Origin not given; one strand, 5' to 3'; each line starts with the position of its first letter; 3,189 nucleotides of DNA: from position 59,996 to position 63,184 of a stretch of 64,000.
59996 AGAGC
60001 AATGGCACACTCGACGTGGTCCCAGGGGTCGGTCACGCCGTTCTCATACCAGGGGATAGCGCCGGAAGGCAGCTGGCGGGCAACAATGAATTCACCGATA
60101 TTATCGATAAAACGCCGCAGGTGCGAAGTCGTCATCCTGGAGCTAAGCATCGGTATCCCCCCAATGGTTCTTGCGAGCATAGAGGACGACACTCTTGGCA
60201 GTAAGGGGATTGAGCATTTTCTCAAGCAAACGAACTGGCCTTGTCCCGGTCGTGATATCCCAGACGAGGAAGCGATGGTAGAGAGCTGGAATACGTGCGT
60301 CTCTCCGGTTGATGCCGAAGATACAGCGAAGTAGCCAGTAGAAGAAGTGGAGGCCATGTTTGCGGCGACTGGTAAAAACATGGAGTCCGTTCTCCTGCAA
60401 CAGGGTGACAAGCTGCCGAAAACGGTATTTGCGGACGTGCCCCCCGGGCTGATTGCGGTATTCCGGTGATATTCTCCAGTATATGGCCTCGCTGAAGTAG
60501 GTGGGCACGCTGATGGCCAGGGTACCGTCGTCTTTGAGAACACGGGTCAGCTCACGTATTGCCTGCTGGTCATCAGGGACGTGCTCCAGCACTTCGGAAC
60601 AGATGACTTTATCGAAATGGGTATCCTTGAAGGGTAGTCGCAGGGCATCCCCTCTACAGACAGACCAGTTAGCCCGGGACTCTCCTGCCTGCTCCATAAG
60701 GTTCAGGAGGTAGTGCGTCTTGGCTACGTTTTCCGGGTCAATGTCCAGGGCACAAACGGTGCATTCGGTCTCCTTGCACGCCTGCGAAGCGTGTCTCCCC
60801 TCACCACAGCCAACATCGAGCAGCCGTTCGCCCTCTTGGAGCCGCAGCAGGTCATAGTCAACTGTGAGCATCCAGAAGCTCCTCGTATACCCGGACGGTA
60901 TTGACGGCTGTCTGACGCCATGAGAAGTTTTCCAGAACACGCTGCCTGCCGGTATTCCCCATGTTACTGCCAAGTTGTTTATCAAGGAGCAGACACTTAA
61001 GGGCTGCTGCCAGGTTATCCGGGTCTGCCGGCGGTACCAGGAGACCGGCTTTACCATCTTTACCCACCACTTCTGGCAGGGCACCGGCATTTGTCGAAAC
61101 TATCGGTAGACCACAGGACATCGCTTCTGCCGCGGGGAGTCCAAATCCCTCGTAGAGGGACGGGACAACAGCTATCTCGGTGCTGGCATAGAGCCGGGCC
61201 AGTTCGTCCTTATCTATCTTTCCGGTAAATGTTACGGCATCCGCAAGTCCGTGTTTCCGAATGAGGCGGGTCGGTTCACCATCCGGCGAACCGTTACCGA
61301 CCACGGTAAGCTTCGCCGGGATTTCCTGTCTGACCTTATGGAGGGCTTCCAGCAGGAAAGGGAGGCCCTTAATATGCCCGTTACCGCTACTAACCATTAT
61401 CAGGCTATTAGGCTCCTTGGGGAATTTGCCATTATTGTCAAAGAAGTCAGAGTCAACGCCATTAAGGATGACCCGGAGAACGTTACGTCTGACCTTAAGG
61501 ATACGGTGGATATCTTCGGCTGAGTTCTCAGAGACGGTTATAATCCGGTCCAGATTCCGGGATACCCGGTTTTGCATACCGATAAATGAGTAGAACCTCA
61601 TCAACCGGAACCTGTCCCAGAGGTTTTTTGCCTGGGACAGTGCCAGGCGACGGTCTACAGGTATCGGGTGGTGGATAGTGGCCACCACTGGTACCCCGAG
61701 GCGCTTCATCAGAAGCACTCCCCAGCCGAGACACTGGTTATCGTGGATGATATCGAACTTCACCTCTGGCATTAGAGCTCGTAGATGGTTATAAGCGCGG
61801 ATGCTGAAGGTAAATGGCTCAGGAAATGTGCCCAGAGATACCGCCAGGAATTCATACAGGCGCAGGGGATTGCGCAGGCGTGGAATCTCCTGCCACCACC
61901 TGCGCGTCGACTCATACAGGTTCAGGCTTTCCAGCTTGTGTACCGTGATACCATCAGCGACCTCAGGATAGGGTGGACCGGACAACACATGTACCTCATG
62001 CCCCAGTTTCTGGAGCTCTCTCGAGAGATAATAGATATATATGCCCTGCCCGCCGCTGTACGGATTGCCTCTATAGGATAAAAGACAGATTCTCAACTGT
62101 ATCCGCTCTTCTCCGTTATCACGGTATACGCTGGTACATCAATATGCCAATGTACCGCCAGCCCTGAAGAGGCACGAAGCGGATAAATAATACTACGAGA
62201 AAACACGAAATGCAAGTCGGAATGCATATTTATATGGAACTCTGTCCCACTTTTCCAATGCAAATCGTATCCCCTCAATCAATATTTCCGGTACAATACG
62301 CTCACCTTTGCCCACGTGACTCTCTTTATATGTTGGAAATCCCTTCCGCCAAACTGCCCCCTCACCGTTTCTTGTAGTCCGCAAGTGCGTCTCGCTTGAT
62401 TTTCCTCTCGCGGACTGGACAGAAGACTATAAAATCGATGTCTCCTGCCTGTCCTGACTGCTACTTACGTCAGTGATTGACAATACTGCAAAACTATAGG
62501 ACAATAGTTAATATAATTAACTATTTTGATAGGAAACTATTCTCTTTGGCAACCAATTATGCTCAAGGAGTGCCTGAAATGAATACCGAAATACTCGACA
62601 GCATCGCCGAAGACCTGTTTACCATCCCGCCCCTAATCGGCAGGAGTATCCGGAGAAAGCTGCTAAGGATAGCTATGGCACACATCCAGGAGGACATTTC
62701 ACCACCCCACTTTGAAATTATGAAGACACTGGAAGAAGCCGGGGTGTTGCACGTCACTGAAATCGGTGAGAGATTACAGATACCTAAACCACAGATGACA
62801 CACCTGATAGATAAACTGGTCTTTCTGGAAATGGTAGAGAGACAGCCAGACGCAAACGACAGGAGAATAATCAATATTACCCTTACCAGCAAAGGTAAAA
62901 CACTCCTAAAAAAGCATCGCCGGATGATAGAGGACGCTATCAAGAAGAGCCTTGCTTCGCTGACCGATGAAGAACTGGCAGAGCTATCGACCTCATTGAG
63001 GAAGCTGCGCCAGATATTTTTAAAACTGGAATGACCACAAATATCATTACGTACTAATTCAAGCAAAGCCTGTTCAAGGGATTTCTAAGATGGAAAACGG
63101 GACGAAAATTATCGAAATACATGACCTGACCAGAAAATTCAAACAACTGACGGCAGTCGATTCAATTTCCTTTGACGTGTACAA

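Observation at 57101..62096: Translationally coupled GT4 / methyltransferase / alpha-alpha-toroid / methyltransferase operon converging on a radical-SAM SPASM gene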

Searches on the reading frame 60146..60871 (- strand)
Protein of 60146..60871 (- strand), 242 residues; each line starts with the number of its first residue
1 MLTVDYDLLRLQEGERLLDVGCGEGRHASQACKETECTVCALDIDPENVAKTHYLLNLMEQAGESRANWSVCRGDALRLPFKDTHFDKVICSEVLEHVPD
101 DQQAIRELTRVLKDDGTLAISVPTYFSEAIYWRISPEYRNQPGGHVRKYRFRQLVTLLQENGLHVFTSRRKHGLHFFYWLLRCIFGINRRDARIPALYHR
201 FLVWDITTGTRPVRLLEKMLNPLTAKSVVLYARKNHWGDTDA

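Call 4: search_protein_families(library=pfam, proteins=[window:60146-60871:-], max_evalue=0.01)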
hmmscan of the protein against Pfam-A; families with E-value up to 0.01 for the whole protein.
window:60146-60871:- (242 aa): 15 families
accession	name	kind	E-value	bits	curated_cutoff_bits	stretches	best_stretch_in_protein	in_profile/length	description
PF08241.18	Methyltransf_11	-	4.4e-22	79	21.2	1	18-120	1-95/95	Methyltransferase domain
PF13489.12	Methyltransf_23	-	2.7e-21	76.4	27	1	10-165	19-161/164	Methyltransferase domain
PF13847.12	Methyltransf_31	-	3e-20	72.8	27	1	12-124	2-113/145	Methyltransferase domain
PF13649.12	Methyltransf_25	-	5.9e-19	69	27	1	18-116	2-97/97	Methyltransferase domain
PF08242.18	Methyltransf_12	-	1.9e-14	54.6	30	1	18-118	1-98/98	Methyltransferase domain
PF01209.24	Ubie_methyltran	-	1.7e-09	37.8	20.1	1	11-120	45-151/233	ubiE/COQ5 methyltransferase family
PF02353.26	CMAS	-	4.7e-09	36.4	27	1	6-122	55-166/273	Mycolic acid cyclopropane synthetase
PF07021.18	MetW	-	0.00028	21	21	1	11-125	11-112/193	Methionine biosynthesis protein MetW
PF05148.21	Methyltransf_8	-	0.00041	20.7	27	0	70-121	107-157/219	Hypothetical methyltransferase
PF05401.17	NodS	-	0.00046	20.5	24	1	16-120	46-144/201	Nodulation protein S (NodS)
PF24675.1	NpmA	-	0.0012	18.6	60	1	12-53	22-64/214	16S rRNA (adenine(1408)-N(1))-methyltransferase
PF01135.25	PCMT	-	0.0034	17.6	20.3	1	4-120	64-171/210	Protein-L-isoaspartate(D-aspartate) O-methyltransferase (PCMT)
PF08003.17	Methyltransf_9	-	0.0037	16.7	23.8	1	13-120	115-217/315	Protein of unknown function (DUF1698)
PF06325.19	PrmA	-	0.0067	16.4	22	1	11-121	159-259/296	Ribosomal protein L11 methyltransferase (PrmA)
PF03141.22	Methyltransf_29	-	0.0067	15.5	23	1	16-123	120-220/506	Putative S-adenosyl-L-methionine-dependent methyltransferase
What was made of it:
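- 60143..60871 (-): pmeT3-like class I SAM methyltransferase gene (242 aa, Methyltransf_11); putative 3-O-methyltransferase. Pfam Methyltransf_11 4.4e-22 (call 4).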

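Call 5: search_protein_families(library=ncbifam, proteins=[window:60146-60871:-], max_evalue=0.01)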
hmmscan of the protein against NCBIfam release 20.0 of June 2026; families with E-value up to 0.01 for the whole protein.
window:60146-60871:- (242 aa): 50 families (the best 25 are shown)
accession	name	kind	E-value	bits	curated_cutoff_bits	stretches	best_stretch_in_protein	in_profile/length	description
NF045667.1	MTase_DVU1556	equivalog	9.1e-18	64.5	155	1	7-121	16-120/213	DVU_1556 family methyltransferase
NF041536.1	ArsM_DUF2284_UU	exception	1.6e-14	53.1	575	1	7-121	70-181/459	arsenite methyltransferase/DUF2284 domain selenoprotein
TIGR01934.1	MenG_MenH_UbiE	subfamily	4.1e-14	52.4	158.35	1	9-120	35-141/223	ubiquinone/menaquinone biosynthesis methyltransferase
NF041537.1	ArsM_AhpD_UU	exception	2.6e-13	49.5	510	1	9-121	72-181/345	arsenite methyltransferase/AhpD domain selenoprotein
NF001241.0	PRK00216.1-2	equivalog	6.4e-13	48.9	327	1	8-131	46-158/231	demethylmenaquinone methyltransferase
TIGR01983.1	UbiG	equivalog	1.6e-12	47.2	102.95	1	13-121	49-152/228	bifunctional 2-polyprenyl-6-hydroxyphenol methylase/3-demethylubiquinol 3-O-methyltransferase UbiG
NF047649.1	MTase_UXPK_star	exception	4.6e-12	45.5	460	1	7-120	71-181/283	methyltransferase/UXPK-star double selenoprotein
NF043040.1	corrin_prot_MT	hypoth_equivalog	5.3e-12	45.6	180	1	12-121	39-148/216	corrinoid protein-associated methyltransferase CpaM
NF001244.0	PRK00216.1-5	equivalog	1.3e-11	44.3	216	1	10-120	45-153/236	bifunctional demethylmenaquinone methyltransferase/2-methoxy-6-polyprenyl-1,4-benzoquinol methylase UbiE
NF008823.0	PRK11873.1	subfamily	1.9e-11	44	263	1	8-121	72-182/272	arsenite methyltransferase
TIGR02072.1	BioC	equivalog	7.6e-11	42.3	184.95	1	13-122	34-134/244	malonyl-ACP O-methyltransferase BioC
NF001243.0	PRK00216.1-4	equivalog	9e-11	41.5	235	1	9-119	43-150/237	demethylmenaquinone methyltransferase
TIGR02752.1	MenG_heptapren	equivalog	1.6e-10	40.9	419.85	1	9-119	41-148/231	demethylmenaquinone methyltransferase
NF001240.0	PRK00216.1-1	equivalog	4.7e-09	35.7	378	1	9-120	59-168/251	bifunctional demethylmenaquinone methyltransferase/2-methoxy-6-polyprenyl-1,4-benzoquinol methylase UbiE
NF007610.0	PRK10258.1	equivalog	5.1e-09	35.8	342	1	11-121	40-139/251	malonyl-ACP O-methyltransferase BioC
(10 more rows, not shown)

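Call 7: search_solved_structures(query=window:60146-60871:-, max_evalue=0.001)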
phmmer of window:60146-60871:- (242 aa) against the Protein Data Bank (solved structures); distinct sequences matched with E-value up to 0.001: 27.
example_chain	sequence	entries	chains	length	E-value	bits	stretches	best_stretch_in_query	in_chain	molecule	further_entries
3bus_A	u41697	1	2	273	5.1e-14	55.4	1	8-121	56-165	Methyltransferase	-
8zc8_A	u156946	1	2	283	3.9e-13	52.5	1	7-126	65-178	MitM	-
21zq_A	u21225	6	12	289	3.9e-13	52.5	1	7-126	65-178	MitM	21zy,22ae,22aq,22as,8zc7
6uv6_A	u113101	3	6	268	2.6e-12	49.8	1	13-121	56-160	D-glucose O-methyltransferase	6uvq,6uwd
3mgg_A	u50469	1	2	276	6.8e-10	41.9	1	13-121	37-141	Methyltransferase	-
6uak_A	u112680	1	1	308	7.8e-10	41.7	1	12-120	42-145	SAM dependent methyltransferase LahSB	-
5gm1_A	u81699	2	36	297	2.1e-09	40.2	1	9-121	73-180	O-methylransferase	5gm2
4pne_A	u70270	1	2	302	8.1e-09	38.3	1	11-121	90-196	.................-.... protein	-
1xxl_A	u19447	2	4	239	7.8e-08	35.1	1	15-128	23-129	YcgJ protein | ycgJ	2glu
4kdc_A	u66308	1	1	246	1.2e-07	34.4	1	14-122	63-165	3-demethylubiquinone-9 3-methyltransferase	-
4kdr_A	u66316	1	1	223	1.4e-07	34.3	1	14-121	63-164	3-demethylubiquinone-9 3-methyltransferase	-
5dpm_A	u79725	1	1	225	1.4e-07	34.2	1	14-121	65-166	Ubiquinone biosynthesis O-methyltransferase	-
4ine_A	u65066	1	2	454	2.4e-07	33.5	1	12-121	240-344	Protein PMT-2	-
4krh_A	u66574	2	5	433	2.7e-07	33.3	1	11-122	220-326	Phosphoethanolamine N-methyltransferase 2 | Phospholethanolamine N-methyltransferase 2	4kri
3cc8_A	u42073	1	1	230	7.9e-07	31.8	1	12-189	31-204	Putative methyltransferase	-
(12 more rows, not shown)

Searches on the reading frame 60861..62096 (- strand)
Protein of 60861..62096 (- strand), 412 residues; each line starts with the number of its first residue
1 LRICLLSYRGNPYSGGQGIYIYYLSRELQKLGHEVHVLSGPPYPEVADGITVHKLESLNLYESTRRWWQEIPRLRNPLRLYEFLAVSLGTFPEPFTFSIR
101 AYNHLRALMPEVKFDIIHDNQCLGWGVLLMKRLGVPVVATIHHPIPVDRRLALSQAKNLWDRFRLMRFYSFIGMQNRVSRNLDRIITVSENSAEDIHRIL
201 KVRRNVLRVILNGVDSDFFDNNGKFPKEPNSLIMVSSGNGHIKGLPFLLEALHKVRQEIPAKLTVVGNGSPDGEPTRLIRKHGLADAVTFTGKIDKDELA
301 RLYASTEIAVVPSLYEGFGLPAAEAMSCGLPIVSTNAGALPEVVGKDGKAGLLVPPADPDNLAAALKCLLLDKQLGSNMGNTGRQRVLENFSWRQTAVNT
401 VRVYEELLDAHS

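Call 4: search_protein_families(library=pfam, proteins=[window:60861-62096:-], max_evalue=0.01)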
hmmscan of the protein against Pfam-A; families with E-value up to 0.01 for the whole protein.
window:60861-62096:- (412 aa): 8 families
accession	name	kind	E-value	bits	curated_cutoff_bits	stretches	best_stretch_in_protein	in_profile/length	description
PF00534.26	Glycos_transf_1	-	5.3e-37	127.4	26.4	1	218-386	4-172/172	Glycosyl transferases group 1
PF13692.12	Glyco_trans_1_4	-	1.8e-36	126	27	1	232-372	4-142/142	Glycosyl transferases group 1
PF13439.12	Glyco_transf_4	-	1.3e-29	103.9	28.5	1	15-217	2-169/170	Glycosyltransferase Family 4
PF13579.12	Glyco_trans_4_4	-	8.2e-20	72.2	29.7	1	15-213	1-158/158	Glycosyl transferase 4-like domain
PF20706.3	GT4-conflict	-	2.4e-13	50.3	26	1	174-397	139-382/385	Family 4 Glycosyltransferase in conflict systems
PF13524.12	Glyco_trans_1_2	-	6.9e-10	39.5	25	1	248-398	5-140/144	Glycosyl transferase-like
PF13477.12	Glyco_trans_4_2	-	2.5e-05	24.9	23.4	0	19-56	11-51/139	Glycosyl transferase 4-like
PF08323.17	Glyco_transf_5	-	2.6e-05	24.5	22.7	1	14-197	15-225/239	Starch synthase catalytic domain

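Call 5: search_protein_families(library=ncbifam, proteins=[window:60861-62096:-], max_evalue=0.01)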
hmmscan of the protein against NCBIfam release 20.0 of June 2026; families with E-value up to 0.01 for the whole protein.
window:60861-62096:- (412 aa): 48 families (the best 25 are shown)
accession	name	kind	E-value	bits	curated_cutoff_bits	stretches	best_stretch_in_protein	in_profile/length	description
TIGR03999.1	thiol_BshA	equivalog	1.8e-34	119.3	273.7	1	183-408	146-374/375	N-acetyl-alpha-D-glucosaminyl L-malate synthase BshA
TIGR02149.1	glgA_Coryne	subfamily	4.5e-34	118.2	302.4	1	169-407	131-390/391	glycogen synthase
TIGR03088.1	stp2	hypoth_equivalog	9.1e-32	110.5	409.05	1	182-408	137-374/374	TIGR03088 family PEP-CTERM/XrtA system glycosyltransferase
NF041876.1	EPS_EpsE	equivalog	1.5e-31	110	400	1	194-397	174-386/389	exopolysaccharide biosynthesis GT4 family glycosyltransferase EpsE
TIGR03449.1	mycothiol_MshA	equivalog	5e-30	104.7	462.5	1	109-408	98-404/406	D-inositol-3-phosphate glycosyltransferase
TIGR04047.1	MSMEG_0565_glyc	hypoth_equivalog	2.1e-25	89.6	259.85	1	103-405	77-372/373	MSMEG_0565 family glycosyltransferase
TIGR04157.1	glyco_rSAM_CFB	subfamily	5e-24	85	400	1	176-397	164-399/406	TIGR04157 family glycosyltransferase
NF053787.1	GlcN_PG_synth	equivalog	3.3e-23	82.1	480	1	92-408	62-360/361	N-acetylglucosaminyl phosphatidylglycerol synthase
TIGR04063.1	stp3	hypoth_equivalog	7.8e-21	74.4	442.05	1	104-408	83-396/397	TIGR04063 family PEP-CTERM/XrtA system glycosyltransferase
TIGR02095.1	glgA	subfamily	9.9e-19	67.3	328.45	1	232-407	296-477/477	glycogen/starch synthase, ADP-glucose type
NF041010.1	glycosy_Agl16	equivalog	5.7e-18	64.9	575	1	174-407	126-351/352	glycosylation protein Agl16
NF038295.1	EPS_HpsP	equivalog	1.5e-17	63.7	550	1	232-408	209-388/388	hormogonium polysaccharide biosynthesis glycosyltransferase HpsP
TIGR02472.1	sucr_P_syn_N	equivalog_domain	1.5e-14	53.7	576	1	299-396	333-430/439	sucrose-phosphate synthase, putative, glycosyltransferase domain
NF047684.1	TeichurnBiosyTuaC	equivalog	2.7e-14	52.9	550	1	241-408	230-390/391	teichuronic acid biosynthesis protein TuaC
TIGR04005.1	wcaL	equivalog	2.1e-13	49.9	537.6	1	177-393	170-392/406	colanic acid biosynthesis glycosyltransferase WcaL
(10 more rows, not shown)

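Call 9: search_solved_structures(query=window:60861-62096:-, max_evalue=0.00001)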
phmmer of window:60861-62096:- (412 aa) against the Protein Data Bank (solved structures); distinct sequences matched with E-value up to 0.00001: 67 (the best 60 are shown).
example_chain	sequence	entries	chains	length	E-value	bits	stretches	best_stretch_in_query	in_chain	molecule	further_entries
7qsg_A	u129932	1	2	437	3.2e-95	322.7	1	1-407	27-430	D-inositol 3-phosphate glycosyltransferase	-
6kih_A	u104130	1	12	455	4.2e-27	98.3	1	241-409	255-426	Tll1590 protein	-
2jjm_A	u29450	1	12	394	3.9e-23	85.2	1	183-404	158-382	GLYCOSYL TRANSFERASE, GROUP 1 FAMILY PROTEIN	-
3mbo_A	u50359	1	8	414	4.8e-23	85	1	183-404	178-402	Glycosyltransferase, group 1 family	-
5d00_A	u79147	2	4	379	9.7e-23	83.9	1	181-408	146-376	N-acetyl-alpha-D-glucosaminyl L-malate synthase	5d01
6d9t_A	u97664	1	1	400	6.9e-19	71.3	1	182-411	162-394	Glycosyl transferase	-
6n1x_A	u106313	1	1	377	1.3e-18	70.3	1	182-391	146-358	Glycosyltransferase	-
4n9w_A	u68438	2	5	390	1.1e-17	67.3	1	210-407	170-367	GDP-mannose-dependent alpha-(1-2)-phosphatidylinositol mannosyltransferase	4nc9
2gej_A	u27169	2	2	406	1.3e-17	67.1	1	210-407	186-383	PHOSPHATIDYLINOSITOL MANNOSYLTRANSFERASE (PimA)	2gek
3c4q_A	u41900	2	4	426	2.6e-16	62.7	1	272-407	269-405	Predicted glycosyltransferases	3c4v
3c48_A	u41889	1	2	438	2.9e-16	62.6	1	272-407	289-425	Predicted glycosyltransferases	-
3fro_A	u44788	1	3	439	4.4e-16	62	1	242-409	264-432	GlgA glycogen synthase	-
2bis_A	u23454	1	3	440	4.4e-16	62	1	242-409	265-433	GLGA GLYCOGEN SYNTHASE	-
3l01_A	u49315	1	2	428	1.4e-15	60.4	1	242-404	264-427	GlgA glycogen synthase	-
6tvp_A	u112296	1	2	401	4.8e-15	58.6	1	241-406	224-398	Alpha-maltose-1-phosphate synthase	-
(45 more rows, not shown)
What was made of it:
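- ManT is separated from every other GT4 in the PDB by nearly 70 orders of magnitude in E-value (call 9).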

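Call 33: search_solved_structures(query=window:60861-62096:-, max_evalue=1e-50, show_alignments=1)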
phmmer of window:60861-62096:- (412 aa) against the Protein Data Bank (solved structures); distinct sequences matched with E-value up to 1e-50: 1.
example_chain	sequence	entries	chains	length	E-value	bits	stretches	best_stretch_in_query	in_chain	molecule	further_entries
7qsg_A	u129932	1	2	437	3.2e-95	322.7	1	1-407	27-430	D-inositol 3-phosphate glycosyltransferase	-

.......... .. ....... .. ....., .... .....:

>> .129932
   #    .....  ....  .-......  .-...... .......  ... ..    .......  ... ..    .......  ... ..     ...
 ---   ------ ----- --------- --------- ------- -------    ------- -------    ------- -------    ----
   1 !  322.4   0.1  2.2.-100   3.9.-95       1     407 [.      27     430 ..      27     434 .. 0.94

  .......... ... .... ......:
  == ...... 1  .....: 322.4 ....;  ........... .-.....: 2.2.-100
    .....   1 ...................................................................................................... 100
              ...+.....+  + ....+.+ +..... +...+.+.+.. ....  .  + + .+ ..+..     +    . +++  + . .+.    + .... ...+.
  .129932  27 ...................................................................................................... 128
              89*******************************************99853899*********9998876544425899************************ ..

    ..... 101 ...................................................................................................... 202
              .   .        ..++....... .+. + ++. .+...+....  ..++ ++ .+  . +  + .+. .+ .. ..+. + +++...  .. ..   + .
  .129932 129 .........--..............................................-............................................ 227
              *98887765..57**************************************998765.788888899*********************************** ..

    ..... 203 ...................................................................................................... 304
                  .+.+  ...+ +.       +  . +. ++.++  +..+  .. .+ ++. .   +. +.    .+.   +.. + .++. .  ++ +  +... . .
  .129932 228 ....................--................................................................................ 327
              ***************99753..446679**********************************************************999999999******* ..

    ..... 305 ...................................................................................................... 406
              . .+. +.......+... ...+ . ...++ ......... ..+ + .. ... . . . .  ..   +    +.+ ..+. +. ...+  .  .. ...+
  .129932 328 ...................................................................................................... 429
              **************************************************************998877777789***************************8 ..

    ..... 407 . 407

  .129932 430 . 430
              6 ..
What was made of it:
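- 60858..62096 (-): manT-like GT4 alpha-(1->4)-mannosyltransferase gene (412 aa, TTG start). phmmer against the PDB: 7QSG (M. hassiacum ManT) E 3.2e-95, next best hit 4e-27 (calls 9, 33).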

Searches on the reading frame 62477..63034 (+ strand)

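Call 53: search_protein_families(library=pfam, proteins=[window:62477-63034:+], max_evalue=0.00001)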
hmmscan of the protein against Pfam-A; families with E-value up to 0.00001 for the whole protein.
window:62477-63034:+ (185 aa): 2 families
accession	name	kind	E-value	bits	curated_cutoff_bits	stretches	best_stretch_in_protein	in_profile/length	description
PF01047.28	MarR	-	5.3e-12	45.9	24.6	1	74-132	1-59/59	MarR family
PF12802.13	MarR_2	-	5.6e-09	36.5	27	1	73-131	2-61/61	MarR family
